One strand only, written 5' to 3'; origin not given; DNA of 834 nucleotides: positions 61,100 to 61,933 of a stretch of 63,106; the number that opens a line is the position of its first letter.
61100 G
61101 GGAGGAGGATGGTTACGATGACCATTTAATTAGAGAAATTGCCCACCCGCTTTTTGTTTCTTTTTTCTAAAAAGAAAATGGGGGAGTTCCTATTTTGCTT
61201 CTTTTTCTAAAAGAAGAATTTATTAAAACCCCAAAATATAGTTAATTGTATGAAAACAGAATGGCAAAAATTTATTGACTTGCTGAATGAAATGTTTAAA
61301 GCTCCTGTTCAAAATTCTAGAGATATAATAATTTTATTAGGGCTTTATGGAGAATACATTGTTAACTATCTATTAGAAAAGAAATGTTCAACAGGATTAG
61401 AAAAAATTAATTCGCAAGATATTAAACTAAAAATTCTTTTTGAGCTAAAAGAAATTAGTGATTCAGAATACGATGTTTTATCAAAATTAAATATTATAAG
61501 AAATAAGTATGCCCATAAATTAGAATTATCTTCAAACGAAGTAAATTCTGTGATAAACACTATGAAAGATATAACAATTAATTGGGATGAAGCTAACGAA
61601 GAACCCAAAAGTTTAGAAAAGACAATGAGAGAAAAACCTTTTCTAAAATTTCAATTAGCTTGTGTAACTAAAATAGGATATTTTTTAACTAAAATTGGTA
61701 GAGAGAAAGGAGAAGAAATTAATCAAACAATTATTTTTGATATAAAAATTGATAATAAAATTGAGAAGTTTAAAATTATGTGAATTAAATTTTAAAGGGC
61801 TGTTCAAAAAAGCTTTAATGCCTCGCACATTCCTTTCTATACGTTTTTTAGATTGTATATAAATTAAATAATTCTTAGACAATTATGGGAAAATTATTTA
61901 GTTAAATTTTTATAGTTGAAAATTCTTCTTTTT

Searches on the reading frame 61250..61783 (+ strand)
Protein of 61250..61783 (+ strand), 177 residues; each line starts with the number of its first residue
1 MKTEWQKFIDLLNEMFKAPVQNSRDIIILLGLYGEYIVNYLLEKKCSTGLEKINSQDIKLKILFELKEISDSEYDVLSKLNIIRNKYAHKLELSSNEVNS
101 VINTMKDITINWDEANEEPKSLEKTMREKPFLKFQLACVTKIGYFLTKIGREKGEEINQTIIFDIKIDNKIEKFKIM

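Call 91: search_protein_families(library=pfam, proteins=[window:61250-61783:+], max_evalue=0.001)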
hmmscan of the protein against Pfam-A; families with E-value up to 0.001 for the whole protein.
window:61250-61783:+ (177 aa): 1 family
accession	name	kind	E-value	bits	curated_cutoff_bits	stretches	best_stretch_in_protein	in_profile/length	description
PF18731.6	HEPN_Swt1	-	0.00099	19.8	27.5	0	67-108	69-110/115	Swt1-like HEPN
